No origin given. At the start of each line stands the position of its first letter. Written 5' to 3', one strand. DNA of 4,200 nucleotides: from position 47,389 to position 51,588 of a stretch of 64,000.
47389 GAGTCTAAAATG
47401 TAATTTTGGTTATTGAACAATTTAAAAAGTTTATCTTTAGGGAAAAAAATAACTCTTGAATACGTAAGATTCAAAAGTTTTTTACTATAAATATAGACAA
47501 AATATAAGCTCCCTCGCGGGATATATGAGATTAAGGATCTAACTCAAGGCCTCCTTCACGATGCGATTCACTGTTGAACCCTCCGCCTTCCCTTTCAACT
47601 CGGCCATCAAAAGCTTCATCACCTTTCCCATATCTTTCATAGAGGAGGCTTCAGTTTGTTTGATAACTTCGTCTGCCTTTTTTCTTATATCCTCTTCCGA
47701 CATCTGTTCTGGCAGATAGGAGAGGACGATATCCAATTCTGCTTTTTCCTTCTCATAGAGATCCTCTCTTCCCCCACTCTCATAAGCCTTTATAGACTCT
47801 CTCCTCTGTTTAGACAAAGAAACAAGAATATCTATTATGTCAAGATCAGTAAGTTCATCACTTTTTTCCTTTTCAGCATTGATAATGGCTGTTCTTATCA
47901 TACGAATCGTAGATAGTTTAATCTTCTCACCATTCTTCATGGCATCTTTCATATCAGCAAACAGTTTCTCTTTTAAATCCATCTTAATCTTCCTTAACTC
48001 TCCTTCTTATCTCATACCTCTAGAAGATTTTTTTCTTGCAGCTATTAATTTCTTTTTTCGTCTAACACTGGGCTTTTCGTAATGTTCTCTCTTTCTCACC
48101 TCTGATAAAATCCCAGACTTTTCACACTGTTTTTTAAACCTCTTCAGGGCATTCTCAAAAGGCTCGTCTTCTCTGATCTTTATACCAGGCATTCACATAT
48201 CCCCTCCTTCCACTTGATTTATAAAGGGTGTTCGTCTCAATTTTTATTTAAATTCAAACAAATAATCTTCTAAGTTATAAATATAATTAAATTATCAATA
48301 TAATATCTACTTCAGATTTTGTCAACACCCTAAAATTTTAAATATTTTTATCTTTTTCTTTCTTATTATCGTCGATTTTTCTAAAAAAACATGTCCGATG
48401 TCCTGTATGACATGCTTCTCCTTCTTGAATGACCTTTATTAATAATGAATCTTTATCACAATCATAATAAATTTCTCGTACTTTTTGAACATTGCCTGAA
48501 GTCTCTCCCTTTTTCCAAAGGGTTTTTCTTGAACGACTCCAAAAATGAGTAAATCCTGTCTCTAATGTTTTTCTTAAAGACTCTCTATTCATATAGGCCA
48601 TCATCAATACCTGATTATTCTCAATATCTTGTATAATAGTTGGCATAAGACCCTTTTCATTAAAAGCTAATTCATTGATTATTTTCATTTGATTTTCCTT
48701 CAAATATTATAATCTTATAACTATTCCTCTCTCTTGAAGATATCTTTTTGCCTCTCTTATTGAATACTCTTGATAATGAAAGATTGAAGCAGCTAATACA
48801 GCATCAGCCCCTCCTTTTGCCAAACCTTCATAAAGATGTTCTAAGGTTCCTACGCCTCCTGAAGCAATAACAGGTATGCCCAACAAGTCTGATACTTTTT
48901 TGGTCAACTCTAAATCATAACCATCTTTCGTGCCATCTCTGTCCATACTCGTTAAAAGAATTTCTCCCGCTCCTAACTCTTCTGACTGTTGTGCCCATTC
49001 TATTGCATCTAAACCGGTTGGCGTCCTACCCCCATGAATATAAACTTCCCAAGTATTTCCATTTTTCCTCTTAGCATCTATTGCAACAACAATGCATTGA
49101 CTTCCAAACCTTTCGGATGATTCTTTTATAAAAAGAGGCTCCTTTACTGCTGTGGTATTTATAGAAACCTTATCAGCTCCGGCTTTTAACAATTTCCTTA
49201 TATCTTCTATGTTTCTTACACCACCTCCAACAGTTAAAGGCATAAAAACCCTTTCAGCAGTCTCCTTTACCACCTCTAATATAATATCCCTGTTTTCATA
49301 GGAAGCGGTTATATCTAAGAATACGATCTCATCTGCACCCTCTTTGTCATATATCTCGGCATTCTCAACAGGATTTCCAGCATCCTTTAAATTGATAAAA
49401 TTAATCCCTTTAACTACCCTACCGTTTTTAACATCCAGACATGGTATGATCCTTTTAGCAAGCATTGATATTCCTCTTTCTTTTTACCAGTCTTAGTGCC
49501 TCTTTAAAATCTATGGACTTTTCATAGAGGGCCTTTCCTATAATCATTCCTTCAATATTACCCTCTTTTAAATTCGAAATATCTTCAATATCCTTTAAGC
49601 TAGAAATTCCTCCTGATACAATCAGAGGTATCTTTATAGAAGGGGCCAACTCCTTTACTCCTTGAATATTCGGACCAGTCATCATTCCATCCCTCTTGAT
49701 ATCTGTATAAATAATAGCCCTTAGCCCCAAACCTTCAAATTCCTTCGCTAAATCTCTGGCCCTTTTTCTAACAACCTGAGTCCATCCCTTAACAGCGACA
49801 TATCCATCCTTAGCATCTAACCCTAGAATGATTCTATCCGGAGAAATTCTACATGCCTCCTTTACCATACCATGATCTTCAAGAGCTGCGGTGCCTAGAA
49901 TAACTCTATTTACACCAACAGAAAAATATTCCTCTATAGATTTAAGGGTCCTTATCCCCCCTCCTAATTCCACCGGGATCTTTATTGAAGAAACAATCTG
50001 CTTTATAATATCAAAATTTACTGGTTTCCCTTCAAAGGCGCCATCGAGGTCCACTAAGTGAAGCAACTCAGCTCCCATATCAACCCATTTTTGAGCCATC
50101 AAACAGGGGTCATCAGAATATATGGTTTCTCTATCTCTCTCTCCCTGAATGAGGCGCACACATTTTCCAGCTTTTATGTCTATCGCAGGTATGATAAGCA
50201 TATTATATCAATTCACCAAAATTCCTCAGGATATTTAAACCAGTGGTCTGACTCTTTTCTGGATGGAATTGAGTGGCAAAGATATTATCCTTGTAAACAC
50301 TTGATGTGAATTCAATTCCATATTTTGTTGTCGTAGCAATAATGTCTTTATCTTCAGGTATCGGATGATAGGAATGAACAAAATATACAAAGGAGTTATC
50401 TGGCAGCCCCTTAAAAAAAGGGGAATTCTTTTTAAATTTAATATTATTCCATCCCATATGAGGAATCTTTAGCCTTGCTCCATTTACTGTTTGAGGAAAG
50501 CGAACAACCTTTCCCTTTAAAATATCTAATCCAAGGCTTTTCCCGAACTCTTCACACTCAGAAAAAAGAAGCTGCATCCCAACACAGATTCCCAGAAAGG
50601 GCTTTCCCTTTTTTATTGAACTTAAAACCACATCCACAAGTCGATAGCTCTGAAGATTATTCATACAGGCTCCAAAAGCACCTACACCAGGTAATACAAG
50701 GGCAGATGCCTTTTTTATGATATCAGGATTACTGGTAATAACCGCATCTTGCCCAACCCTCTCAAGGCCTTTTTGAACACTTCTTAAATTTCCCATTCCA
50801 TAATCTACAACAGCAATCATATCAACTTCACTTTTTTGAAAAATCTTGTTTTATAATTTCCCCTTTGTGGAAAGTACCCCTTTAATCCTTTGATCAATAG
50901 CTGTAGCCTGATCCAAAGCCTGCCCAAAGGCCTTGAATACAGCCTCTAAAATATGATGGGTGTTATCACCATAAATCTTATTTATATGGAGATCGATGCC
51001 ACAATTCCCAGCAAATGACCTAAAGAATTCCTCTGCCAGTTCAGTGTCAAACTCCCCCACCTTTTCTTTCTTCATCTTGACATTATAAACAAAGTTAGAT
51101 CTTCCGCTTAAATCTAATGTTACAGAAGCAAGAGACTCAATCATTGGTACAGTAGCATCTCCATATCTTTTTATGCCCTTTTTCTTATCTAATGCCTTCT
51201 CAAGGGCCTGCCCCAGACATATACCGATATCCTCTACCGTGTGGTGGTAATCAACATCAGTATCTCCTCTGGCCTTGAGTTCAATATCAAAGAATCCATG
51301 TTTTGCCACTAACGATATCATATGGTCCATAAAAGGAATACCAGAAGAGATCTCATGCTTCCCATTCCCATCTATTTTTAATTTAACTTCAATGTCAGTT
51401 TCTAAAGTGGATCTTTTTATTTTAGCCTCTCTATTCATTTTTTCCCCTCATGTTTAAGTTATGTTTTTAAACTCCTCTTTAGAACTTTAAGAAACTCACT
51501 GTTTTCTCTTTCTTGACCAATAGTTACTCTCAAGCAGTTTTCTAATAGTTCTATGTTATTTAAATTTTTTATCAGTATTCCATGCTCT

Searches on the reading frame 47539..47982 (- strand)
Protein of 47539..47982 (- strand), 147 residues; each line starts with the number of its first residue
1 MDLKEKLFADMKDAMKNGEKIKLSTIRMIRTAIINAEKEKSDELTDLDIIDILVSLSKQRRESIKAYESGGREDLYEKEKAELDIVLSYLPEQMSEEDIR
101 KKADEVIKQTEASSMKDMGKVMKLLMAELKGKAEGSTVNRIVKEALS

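Call 69: search_protein_families(library=pfam, max_evalue=1e-8, proteins=[window:47539-47982:-])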
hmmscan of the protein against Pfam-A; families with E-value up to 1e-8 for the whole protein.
window:47539-47982:- (147 aa): 1 family
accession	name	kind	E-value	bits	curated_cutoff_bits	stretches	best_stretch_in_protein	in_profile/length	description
PF09424.15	YqeY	-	2.3e-47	161.1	27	1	4-146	1-143/143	Yqey-like protein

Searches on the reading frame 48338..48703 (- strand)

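Call 69: search_protein_families(library=pfam, max_evalue=1e-8, proteins=[window:48338-48703:-])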
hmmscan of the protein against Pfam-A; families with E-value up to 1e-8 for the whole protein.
window:48338-48703:- (121 aa): 1 family
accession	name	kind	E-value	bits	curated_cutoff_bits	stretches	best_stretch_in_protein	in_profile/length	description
PF01502.23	PRA-CH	-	2.2e-37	127.1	27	1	34-107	1-74/74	Phosphoribosyl-AMP cyclohydrolase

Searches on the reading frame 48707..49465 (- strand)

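Call 69: search_protein_families(library=pfam, max_evalue=1e-8, proteins=[window:48707-49465:-])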
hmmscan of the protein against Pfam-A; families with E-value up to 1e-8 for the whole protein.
window:48707-49465:- (252 aa): 1 family
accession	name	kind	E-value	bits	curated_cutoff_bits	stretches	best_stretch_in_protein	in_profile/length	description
PF00977.27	His_biosynth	-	5.4e-88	294.7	23.6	1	5-234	1-227/228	Histidine biosynthesis protein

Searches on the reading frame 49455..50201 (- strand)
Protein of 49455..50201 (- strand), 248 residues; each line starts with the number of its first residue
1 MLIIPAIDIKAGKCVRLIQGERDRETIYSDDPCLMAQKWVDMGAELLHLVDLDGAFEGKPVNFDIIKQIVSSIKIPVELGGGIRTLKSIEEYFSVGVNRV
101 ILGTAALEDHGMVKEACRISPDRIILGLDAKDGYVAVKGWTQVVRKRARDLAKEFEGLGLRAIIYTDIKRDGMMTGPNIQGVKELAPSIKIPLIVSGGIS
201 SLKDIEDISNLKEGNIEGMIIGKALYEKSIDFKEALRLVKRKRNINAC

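Call 69: search_protein_families(library=pfam, max_evalue=1e-8, proteins=[window:49455-50201:-])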
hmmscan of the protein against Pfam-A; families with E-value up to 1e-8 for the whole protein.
window:49455-50201:- (248 aa): 2 families
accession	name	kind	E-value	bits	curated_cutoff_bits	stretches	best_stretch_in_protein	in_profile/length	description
PF00977.27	His_biosynth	-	2.4e-80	269.7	23.6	1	3-230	2-227/228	Histidine biosynthesis protein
PF01207.24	Dus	-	1.4e-09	37.9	20.4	0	56-118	166-229/311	Dihydrouridine synthase (Dus)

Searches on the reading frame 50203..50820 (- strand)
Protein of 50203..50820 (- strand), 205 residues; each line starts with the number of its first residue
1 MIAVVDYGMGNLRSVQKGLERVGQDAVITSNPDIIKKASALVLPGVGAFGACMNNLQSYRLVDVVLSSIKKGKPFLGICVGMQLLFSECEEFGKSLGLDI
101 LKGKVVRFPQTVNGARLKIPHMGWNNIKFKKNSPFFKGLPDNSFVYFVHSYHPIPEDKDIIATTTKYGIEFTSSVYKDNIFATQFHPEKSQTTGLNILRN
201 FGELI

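Call 69: search_protein_families(library=pfam, max_evalue=1e-8, proteins=[window:50203-50820:-])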
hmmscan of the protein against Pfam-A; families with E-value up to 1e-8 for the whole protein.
window:50203-50820:- (205 aa): 1 family
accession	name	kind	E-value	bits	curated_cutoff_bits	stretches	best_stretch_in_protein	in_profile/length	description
PF00117.34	GATase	-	1.8e-22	80.4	22.8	1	4-201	2-186/190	Glutamine amidotransferase class-I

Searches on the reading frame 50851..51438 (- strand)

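Call 69: search_protein_families(library=pfam, max_evalue=1e-8, proteins=[window:50851-51438:-])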
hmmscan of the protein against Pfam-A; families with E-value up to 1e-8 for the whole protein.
window:50851-51438:- (195 aa): 1 family
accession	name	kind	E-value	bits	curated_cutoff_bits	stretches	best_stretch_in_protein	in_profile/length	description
PF00475.24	IGPD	-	1.5e-62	210.4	27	1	33-175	2-144/144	Imidazoleglycerol-phosphate dehydratase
